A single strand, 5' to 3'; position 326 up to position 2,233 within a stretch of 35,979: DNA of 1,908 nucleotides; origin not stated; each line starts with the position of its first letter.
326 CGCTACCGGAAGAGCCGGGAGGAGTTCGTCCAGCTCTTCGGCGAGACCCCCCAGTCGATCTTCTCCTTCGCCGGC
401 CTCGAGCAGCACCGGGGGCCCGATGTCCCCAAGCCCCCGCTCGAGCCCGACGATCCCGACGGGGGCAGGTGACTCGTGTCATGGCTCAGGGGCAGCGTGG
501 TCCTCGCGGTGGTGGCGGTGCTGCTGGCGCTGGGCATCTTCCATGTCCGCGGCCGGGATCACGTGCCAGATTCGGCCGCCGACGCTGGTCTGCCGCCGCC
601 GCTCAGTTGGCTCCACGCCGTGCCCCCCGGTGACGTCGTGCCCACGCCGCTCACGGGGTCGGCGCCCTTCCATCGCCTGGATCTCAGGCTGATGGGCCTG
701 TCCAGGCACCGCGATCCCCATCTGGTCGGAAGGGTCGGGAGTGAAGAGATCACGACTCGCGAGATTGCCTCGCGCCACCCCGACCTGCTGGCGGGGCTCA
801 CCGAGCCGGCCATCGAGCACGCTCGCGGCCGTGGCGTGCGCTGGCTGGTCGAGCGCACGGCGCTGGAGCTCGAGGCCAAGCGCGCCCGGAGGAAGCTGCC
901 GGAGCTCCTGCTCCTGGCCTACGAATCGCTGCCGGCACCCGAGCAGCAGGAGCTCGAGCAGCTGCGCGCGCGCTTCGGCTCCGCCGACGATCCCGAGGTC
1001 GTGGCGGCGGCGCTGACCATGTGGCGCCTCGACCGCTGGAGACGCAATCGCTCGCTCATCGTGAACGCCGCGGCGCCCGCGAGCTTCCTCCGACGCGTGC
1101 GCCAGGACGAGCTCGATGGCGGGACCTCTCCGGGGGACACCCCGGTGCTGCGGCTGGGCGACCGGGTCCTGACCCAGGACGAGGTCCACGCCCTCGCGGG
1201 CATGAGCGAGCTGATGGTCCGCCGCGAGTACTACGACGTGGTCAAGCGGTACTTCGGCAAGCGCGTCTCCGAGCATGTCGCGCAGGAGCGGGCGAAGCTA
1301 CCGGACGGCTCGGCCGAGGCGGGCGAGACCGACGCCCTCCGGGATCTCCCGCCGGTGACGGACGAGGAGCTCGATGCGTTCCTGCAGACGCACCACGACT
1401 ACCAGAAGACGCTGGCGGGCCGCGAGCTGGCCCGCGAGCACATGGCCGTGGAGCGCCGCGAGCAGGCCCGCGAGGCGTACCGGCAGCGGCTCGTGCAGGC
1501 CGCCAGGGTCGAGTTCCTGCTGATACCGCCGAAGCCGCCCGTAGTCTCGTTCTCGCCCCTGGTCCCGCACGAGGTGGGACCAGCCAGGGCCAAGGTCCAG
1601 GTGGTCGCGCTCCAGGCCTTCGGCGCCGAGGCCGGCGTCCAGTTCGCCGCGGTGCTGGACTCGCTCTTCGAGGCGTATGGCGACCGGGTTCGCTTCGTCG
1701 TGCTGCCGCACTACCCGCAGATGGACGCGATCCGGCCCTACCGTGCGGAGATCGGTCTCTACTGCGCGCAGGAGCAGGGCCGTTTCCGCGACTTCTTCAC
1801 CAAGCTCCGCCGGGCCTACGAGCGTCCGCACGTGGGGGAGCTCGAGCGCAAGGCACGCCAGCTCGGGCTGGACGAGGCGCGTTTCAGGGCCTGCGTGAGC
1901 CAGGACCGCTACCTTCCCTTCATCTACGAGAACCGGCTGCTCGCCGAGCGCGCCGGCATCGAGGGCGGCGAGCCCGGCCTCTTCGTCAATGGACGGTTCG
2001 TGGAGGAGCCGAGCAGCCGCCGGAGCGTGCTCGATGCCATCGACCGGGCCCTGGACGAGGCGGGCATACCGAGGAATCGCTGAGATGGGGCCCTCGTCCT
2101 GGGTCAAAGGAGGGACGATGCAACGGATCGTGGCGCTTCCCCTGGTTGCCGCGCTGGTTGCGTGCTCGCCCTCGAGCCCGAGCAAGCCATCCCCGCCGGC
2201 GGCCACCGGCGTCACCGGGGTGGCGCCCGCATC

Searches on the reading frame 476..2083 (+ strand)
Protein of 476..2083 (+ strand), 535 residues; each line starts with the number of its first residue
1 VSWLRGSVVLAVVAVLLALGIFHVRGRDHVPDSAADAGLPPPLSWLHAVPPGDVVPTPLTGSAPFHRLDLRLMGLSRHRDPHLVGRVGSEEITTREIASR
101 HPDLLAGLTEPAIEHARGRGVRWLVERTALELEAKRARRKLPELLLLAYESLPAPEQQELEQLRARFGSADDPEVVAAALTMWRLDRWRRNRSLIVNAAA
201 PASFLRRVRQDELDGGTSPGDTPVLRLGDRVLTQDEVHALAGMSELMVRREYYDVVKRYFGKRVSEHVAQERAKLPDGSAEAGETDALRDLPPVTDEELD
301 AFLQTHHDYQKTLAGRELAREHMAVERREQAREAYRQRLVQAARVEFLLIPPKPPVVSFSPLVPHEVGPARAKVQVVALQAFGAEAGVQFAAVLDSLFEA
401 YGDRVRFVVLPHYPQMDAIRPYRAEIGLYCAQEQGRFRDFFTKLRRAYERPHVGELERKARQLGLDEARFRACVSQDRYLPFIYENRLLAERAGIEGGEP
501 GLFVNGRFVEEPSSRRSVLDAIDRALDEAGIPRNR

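Call 6: search_protein_families(library=pfam, proteins=[window:476-2083:+], max_evalue=0.01)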
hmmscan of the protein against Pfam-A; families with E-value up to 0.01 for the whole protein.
window:476-2083:+ (535 aa): 1 family
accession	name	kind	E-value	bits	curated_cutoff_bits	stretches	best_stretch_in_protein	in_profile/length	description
PF13462.12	Thioredoxin_4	-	5.2e-08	33.7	23.2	1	367-523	8-164/165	Thioredoxin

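Call 9: search_protein_families(library=ncbifam, proteins=[window:476-2083:+], max_evalue=0.001)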
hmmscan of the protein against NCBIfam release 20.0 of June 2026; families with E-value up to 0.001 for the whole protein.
window:476-2083:+ (535 aa): 0 families
